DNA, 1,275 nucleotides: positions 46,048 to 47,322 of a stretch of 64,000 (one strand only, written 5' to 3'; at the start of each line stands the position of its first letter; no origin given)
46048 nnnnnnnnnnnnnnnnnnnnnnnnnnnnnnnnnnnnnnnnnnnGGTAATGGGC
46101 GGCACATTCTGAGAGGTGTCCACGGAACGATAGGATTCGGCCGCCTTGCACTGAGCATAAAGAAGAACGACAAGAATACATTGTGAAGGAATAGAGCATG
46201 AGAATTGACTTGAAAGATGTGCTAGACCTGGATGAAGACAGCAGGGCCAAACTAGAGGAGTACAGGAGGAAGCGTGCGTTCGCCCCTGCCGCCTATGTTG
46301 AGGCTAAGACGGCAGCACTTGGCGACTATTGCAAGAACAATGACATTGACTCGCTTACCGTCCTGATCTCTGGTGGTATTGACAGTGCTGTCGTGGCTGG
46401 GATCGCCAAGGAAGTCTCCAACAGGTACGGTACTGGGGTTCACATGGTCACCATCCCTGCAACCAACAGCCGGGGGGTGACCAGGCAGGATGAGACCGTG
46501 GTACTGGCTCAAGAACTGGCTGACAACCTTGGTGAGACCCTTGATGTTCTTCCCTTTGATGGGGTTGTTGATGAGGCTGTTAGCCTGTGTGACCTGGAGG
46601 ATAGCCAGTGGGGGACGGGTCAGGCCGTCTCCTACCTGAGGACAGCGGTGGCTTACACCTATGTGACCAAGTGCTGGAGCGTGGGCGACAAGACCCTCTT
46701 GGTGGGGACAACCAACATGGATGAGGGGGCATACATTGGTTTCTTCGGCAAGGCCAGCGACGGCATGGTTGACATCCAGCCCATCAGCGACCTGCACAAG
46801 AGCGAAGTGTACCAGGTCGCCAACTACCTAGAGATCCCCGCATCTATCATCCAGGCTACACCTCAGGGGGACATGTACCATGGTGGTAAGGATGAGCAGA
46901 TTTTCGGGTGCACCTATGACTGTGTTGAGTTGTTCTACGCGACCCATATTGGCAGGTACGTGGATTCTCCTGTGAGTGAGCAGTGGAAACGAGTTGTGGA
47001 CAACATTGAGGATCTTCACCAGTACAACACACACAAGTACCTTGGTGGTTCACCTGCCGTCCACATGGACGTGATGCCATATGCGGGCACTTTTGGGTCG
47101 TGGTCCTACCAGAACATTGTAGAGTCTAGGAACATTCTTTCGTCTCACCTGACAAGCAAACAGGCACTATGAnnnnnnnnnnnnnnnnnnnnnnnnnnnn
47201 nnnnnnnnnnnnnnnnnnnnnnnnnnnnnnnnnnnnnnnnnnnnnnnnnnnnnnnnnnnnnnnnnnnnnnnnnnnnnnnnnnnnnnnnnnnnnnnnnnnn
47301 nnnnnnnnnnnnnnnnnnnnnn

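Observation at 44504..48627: Promoter-to-terminator operon encoding a candidate NAD+ reconstitution pathway: radical-SAM-like protein, NadE, and an NMNAT-PRTase fusion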

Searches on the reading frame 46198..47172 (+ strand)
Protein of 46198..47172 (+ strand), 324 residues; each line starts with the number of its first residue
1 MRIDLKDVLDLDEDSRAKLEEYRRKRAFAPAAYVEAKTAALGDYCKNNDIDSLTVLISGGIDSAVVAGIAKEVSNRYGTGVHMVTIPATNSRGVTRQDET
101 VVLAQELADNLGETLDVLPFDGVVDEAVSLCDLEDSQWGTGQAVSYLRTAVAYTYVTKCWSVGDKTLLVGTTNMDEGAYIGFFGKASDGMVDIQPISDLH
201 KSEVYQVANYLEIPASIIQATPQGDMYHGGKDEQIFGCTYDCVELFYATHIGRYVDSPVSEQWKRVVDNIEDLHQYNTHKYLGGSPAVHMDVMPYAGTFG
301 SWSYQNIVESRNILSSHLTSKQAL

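Call 3: search_protein_families(library=pfam, proteins=[window:46198-47172:+], max_evalue=0.1)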
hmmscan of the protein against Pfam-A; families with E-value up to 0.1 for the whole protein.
window:46198-47172:+ (324 aa): 5 families
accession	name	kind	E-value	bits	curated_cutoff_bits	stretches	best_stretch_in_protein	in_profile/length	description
PF02540.23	NAD_synthase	-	4.9e-29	101.6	21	1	34-280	2-238/242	NAD synthase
PF00733.27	Asn_synthase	-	0.00013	22.2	21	1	53-112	20-71/354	Asparagine synthase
PF03054.22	tRNA_Me_trans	-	0.0074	16.4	20.6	1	53-120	3-72/202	tRNA methyl transferase HUP domain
PF06508.19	QueC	-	0.035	14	22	0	55-74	4-23/210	Queuosine biosynthesis protein QueC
PF02568.20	ThiI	-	0.05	13.7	20.5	1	55-128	8-80/197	Thiamine biosynthesis protein (ThiI)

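Call 4: search_protein_families(library=phrogs, proteins=[window:46198-47172:+], max_evalue=0.01)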
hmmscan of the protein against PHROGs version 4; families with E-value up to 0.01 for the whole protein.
window:46198-47172:+ (324 aa): 2 families
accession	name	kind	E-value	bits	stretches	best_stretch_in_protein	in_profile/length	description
phrog_11189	-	other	4.9e-30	105.9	1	37-245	14-219/256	NAD synthetase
phrog_36784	-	other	2.9e-07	30.3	1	34-222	292-482/594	NAD synthetase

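Call 5: search_protein_families(library=ncbifam, proteins=[window:46198-47172:+], max_evalue=0.1)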
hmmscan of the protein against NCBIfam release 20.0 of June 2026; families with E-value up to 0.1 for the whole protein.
window:46198-47172:+ (324 aa): 13 families
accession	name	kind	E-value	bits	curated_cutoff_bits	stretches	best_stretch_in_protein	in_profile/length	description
NF010587.0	PRK13980.1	equivalog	5.6e-32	111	255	1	39-281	20-252/267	NAD+ synthase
TIGR00552.1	nadE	equivalog_domain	3.8e-29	101.7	63.65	1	41-281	13-238/251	NAD(+) synthase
NF002048.0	PRK00876.1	subfamily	6e-20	71.3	313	1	168-250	196-279/330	NAD(+) synthase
NF001979.1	PRK00768.1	equivalog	2.6e-16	59.9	250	2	164-258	151-244/266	NAD(+) synthase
NF010588.0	PRK13981.1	equivalog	6.4e-12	44.6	479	1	28-235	263-468/546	NAD+ synthase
NF001138.1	PRK00143.1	equivalog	0.00012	21.2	284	1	54-120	3-68/345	tRNA 2-thiouridine(34) synthase MnmA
TIGR01536.1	asn_synth_AEB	equivalog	0.0002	20.5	267.1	1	53-120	255-315/517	asparagine synthase (glutamine-hydrolyzing)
TIGR00884.1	guaA_Cterm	equivalog_domain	0.00082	18.8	338.75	0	193-222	158-187/310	glutamine-hydrolyzing GMP synthase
TIGR00268.2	TIGR00268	equivalog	0.00099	18.4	150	1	49-122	12-78/259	ATP-dependent sacrificial sulfur transferase LarE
NF000848.1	PRK00074.1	equivalog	0.0064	15.1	400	0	193-222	360-389/512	glutamine-hydrolyzing GMP synthase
TIGR00364.1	TIGR00364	equivalog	0.012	15.1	150.3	0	55-112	3-51/201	7-cyano-7-deazaguanine synthase QueC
NF006949.0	PRK09431.1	equivalog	0.02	13.4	499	1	53-90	230-269/554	asparagine synthase B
TIGR00420.1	trmU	equivalog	0.039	12.8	236.95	0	53-120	3-71/351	tRNA 2-thiouridine(34) synthase MnmA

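Call 31: search_protein_families(library=padloc, proteins=[window:46198-47172:+], max_evalue=0.01)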
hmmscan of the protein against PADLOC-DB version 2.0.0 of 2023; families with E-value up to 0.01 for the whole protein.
window:46198-47172:+ (324 aa): 0 families

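Call 48: search_solved_structures(query=window:46198-47172:+, max_evalue=0.001, show_alignments=2)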
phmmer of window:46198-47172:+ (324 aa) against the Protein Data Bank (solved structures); distinct sequences matched with E-value up to 0.001: 14.
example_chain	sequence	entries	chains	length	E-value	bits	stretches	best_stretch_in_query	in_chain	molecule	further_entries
3fiu_A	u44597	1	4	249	1.3e-20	77.1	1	26-246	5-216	NH(3)-dependent NAD(+) synthetase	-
2e18_A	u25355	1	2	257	2.7e-15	59.7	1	49-245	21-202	NH(3)-dependent NAD(+) synthetase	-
1xng_A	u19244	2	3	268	6.8e-13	51.8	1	56-246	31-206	NH(3)-dependent NAD(+) synthetase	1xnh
3p52_A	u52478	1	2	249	1.9e-10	43.8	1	43-243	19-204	NH(3)-dependent NAD(+) synthetase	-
4xfd_A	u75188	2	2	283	9.9e-10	41.4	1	34-247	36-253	NH(3)-dependent NAD(+) synthetase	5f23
4q16_A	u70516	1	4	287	6.2e-09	38.8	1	28-253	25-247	NH(3)-dependent NAD(+) synthetase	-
6kv3_A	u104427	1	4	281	9.1e-09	38.3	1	32-247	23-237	NH(3)-dependent NAD(+) synthetase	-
3dpi_A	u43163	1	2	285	1.9e-07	33.9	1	32-266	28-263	NAD+ synthetase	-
2pz8_A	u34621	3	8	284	1.1e-06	31.4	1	28-261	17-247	NH(3)-dependent NAD(+) synthetase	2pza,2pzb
5wp0_A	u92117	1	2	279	1.7e-05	27.5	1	167-256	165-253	NH(3)-dependent NAD(+) synthetase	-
3q4g_A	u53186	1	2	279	3.1e-05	26.7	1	167-255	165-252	NH(3)-dependent NAD(+) synthetase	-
1ee1_A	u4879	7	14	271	4.5e-05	26.1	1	21-264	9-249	NH(3)-DEPENDENT NAD(+) SYNTHETASE | NAD SYNTHETASE | PROTEIN (NAD SYNTHETASE)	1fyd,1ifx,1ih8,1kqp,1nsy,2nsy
1wxe_A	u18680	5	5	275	0.00016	24.4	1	166-247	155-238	NH(3)-dependent NAD(+) synthetase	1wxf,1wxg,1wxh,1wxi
3hmq_A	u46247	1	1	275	0.00021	24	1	167-246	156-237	NH(3)-dependent NAD(+) synthetase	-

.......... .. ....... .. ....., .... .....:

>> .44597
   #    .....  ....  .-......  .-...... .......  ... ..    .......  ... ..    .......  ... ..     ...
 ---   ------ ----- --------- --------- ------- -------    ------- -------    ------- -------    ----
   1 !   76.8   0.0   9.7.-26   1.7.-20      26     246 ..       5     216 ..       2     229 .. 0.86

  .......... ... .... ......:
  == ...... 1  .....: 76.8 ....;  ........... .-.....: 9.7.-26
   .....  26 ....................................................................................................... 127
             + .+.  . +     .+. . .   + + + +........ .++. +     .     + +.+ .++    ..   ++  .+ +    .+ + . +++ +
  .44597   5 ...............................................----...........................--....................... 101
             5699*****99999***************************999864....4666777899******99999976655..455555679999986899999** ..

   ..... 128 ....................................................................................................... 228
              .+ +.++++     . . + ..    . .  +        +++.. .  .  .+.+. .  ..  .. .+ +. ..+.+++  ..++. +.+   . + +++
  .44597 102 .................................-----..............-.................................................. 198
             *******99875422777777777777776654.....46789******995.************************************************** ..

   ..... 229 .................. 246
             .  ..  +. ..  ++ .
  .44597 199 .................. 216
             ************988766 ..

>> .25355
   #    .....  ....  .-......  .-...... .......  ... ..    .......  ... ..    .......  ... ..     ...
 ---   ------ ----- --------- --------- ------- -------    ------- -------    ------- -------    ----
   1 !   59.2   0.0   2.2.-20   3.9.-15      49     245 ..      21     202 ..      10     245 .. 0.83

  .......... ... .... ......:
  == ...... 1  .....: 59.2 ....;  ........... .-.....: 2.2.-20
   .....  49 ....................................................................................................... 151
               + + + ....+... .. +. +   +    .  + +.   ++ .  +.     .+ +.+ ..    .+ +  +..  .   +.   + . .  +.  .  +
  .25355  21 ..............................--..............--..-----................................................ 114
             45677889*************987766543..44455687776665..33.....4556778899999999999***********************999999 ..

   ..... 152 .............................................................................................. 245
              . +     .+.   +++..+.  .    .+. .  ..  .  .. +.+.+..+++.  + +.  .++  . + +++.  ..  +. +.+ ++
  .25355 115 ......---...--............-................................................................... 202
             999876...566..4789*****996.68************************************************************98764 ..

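Call 68: search_dna_similar(query=window:46198-47172:+, collection=phages, mode=protein, max_rows=15, max_evalue=0.001)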
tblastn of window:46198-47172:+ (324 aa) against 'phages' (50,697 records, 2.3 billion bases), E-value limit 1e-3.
Records with a match: 27; places in all: 27; records where one place covers at least 80% of the query: 3.
Best place of each record, by identity: <60% 27.
By first word of the organism name: Synechococcus 6; Bacteriophage 4; uncultured 3; Marine 3; Xanthomonas 2; Prochlorococcus 2; Acinetobacter 2; Pelagibacter 2; Variovorax 1; Cyanophage 1; and 1 more.
By host as written in the record: - 10; Synechococcus sp. WH8109 3; Synechococcus str. WH8109 2; Prochlorococcus sp. MIT9515 2; Acinetobacter baumannii DSM 30007 2; Candidatus Pelagibacter ubique HTCC1062 2; Xanthomonas campestris pv. campestris str. 8004 1; Variovorax sp. SCN45 1; and 4 more.
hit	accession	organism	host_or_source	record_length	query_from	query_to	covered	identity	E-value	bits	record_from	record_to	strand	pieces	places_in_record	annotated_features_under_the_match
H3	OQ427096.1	Xanthomonas phage X1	Xanthomonas campestris pv. campestris ...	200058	10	283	85%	33.6%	1e-26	116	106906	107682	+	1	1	NAD(+) synthase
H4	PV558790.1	Variovorax phage V45v66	Variovorax sp. SCN45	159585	44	281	73%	32.9%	4e-21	100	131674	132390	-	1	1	record has no annotation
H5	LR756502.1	uncultured phage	metagenomic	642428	53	282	71%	31.2%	1e-12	74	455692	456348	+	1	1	record has no annotation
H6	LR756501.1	uncultured phage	metagenomic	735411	23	289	82%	26.6%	3e-10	67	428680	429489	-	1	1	record has no annotation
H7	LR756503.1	uncultured phage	metagenomic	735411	23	289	82%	26.6%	3e-10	67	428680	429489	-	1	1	record has no annotation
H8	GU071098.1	Synechococcus phage S-SSM7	Synechococcus sp. WH8109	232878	41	252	65%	32.6%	8e-12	72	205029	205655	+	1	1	NAD+ synthetase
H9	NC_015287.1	Synechococcus phage S-SSM7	Synechococcus sp. WH8109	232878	41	252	65%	32.6%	8e-12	72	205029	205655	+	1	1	NAD synthetase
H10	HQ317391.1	Cyanophage S-SSM6a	Synechococcus sp. WH8109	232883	41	252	65%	32.6%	8e-12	72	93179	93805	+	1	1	NAD+ synthetase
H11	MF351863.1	Synechococcus phage Bellamy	Synechococcus str. WH8109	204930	41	280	74%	28.6%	2e-12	74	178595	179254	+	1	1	225: NadE-like protein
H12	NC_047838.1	Synechococcus phage Bellamy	Synechococcus str. WH8109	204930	41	280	74%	28.6%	2e-12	74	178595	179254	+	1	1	225: NAD synthetase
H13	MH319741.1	Marine virus AG-345-E15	single cell amplified by WGA-X; seawater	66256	41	245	63%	33.2%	8e-16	84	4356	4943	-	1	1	record has no annotation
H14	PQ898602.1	Synechococcus phage S-SCSM2R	Synechococcus sp. WH7803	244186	41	280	74%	28.2%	1e-14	81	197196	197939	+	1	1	NAD(+) synthase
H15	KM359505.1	Prochlorococcus phage P-TIM68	Prochlorococcus sp. MIT9515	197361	41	266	70%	28.9%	5e-13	76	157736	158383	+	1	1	putative NAD+ synthetase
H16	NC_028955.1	Prochlorococcus phage P-TIM68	Prochlorococcus sp. MIT9515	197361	41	266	70%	28.9%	5e-13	76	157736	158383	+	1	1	NAD synthetase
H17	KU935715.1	Acinetobacter phage vB_AbaM_ME3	Acinetobacter baumannii DSM 30007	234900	34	244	65%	29.6%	3e-16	85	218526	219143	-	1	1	NAD synthetase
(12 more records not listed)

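Call 69: get_annotated_region(hit=H3, flank=5000)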
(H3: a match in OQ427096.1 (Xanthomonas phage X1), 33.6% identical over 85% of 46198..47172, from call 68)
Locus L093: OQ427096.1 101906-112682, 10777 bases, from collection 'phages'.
description: Xanthomonas phage X1, complete genome.
organism: Xanthomonas phage X1 (NCBI taxid 2511832)
taxonomy: Viruses; Duplodnaviria; Heunggongvirae; Uroviricota; Caudoviricetes
host: Xanthomonas campestris pv. campestris str. 8004; source: cave sediment; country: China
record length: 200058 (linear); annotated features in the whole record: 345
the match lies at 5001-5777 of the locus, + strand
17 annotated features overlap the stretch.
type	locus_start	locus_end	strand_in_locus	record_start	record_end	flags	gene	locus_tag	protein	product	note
CDS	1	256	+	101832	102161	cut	-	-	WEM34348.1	hypothetical protein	-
CDS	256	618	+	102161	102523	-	-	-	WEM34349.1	hypothetical protein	-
CDS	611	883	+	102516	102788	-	-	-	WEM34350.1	hypothetical protein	-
CDS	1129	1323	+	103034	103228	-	-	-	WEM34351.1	hypothetical protein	-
CDS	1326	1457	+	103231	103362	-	-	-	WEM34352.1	hypothetical protein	-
CDS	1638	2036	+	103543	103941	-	-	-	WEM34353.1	hypothetical protein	-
CDS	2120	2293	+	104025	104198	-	-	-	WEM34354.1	hypothetical protein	-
CDS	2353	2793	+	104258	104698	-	-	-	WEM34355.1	hypothetical protein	-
CDS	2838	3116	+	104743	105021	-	-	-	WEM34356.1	hypothetical protein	-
CDS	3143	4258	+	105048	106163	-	-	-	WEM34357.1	hypothetical protein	-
CDS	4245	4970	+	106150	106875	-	-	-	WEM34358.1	2OG-Fe(II) oxygenase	-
CDS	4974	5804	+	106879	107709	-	-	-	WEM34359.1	NAD(+) synthase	-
CDS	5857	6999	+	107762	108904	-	-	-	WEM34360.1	hypothetical protein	-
CDS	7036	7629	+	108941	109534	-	-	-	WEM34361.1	hypothetical protein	-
CDS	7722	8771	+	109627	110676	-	-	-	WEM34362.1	nicotinamide-nucleotide adenylyltransferase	-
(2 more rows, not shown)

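Call 73: get_annotated_region(hit=H9, flank=3500)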
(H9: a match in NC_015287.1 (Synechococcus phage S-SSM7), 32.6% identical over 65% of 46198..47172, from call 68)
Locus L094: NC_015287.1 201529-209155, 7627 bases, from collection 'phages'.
description: Synechococcus phage S-SSM7, complete genome.
organism: Synechococcus phage S-SSM7 (NCBI taxid 445686)
taxonomy: Viruses; Duplodnaviria; Heunggongvirae; Uroviricota; Caudoviricetes; Kyanoviridae; Lipsvirus; Lipsvirus ssm7
host: Synechococcus sp. WH8109; source: Sargasso Sea; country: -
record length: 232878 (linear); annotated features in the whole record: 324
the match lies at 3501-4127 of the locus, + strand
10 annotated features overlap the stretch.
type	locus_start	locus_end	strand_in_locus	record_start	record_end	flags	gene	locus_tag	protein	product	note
CDS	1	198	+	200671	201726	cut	-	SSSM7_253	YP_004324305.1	nucleotide-sugar epimerase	T4-LIKE GC: 1237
CDS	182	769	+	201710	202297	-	-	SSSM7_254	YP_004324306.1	hypothetical protein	T4-LIKE GC: 1379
CDS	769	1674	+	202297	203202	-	-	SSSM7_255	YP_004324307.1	nucleotide-sugar epimerase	T4-LIKE GC: 254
CDS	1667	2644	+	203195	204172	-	-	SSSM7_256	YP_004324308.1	putative transferase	T4-LIKE GC: 1238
CDS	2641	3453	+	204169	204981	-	-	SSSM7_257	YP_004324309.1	putative methyltransferase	T4-LIKE GC: 1380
CDS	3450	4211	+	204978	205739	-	-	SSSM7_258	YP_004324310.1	NAD synthetase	T4-LIKE GC: 1381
CDS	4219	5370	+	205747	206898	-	-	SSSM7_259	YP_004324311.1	UDP-glucose dehydrogenase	T4-LIKE GC: 1382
CDS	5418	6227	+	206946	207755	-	-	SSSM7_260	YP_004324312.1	glycosyltransferase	T4-LIKE GC: 1383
CDS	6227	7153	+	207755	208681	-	-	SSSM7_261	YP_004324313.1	glycosyltransferase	T4-LIKE GC: 1384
CDS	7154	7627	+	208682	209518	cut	-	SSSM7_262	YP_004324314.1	hypothetical protein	T4-LIKE GC: 1253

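Call 74: get_annotated_region(hit=H17, flank=4000)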
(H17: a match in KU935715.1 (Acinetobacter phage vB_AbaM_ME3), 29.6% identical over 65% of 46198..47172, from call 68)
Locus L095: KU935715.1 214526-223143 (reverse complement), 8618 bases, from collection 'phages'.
description: Acinetobacter phage vB_AbaM_ME3, complete genome.
organism: Acinetobacter phage vB_AbaM_ME3 (NCBI taxid 1837876)
taxonomy: Viruses; Duplodnaviria; Heunggongvirae; Uroviricota; Caudoviricetes; Metrivirus; Metrivirus ME3
host: Acinetobacter baumannii DSM 30007; source: wastewater influent; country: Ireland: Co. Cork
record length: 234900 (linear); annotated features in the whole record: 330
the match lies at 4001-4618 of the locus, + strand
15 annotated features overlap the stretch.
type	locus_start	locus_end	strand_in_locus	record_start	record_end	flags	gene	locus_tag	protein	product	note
CDS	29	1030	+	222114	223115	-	-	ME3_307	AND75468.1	hypothetical protein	-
CDS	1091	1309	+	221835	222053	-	-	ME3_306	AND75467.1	hypothetical protein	-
CDS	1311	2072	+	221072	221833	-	-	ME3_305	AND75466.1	2OG-Fe(II) oxygenase family protein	similar to 2OG-Fe(II) oxygenase family protein [Leptospira weilii], WP_003005893.1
CDS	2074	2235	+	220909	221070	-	-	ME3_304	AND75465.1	hypothetical protein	-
CDS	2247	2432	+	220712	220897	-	-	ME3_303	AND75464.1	hypothetical protein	-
CDS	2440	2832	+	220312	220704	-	-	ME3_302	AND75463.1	putative membrane protein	-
CDS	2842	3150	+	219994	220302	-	-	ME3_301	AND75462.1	hypothetical protein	-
CDS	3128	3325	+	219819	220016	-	-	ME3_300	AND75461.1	putative membrane protein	-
CDS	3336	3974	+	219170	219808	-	-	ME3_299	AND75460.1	hypothetical protein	-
CDS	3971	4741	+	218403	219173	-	-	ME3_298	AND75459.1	NAD synthetase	similar to NAD synthetase [Entomoplasma somnilux], WP_034942321.1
CDS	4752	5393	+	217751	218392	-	-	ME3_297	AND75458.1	hypothetical protein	-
CDS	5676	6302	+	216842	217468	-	-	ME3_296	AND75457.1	Appr-1-p processing protein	similar to Appr-1-p processing protein [Bacillus thuringiensis], WP_001288570.1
CDS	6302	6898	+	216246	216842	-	-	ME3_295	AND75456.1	hypothetical protein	-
CDS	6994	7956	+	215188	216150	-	-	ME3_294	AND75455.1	hypothetical protein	-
CDS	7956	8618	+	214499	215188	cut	-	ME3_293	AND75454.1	putative von Willebrand A domain protein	similar to putative von Willebrand A domain protein [Caulobacter phage CcrColossus],YP_006988455.1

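Call 97: search_dna_similar(query=L093:3143-4258:+, collection=phages, mode=protein, max_rows=25, max_evalue=0.001)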
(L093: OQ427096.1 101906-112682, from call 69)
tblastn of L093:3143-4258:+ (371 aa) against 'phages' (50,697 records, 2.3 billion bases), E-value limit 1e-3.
Records with a match: 3; places in all: 3; records where one place covers at least 80% of the query: 3.
Best place of each record, by identity: >=99% 1; 80-90% 1; <60% 1.
By first word of the organism name: Xanthomonas 2; Variovorax 1.
By host as written in the record: Xanthomonas campestris pv. campestris str. 8004 1; Xanthomonas sp. 1; Variovorax sp. SCN45 1.
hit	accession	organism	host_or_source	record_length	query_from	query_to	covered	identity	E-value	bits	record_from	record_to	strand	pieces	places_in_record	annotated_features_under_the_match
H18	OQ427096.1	Xanthomonas phage X1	Xanthomonas campestris pv. campestris ...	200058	1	371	100%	100.0%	0e+0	781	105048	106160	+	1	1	hypothetical protein | 2OG-Fe(II) oxygenase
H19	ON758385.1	Xanthomonas phage BUDD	Xanthomonas sp.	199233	1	369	99%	86.2%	0e+0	676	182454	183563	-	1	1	hypothetical protein | 2OG-Fe(II) oxygenase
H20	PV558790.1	Variovorax phage V45v66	Variovorax sp. SCN45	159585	1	365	98%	36.5%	4e-54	197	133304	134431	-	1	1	record has no annotation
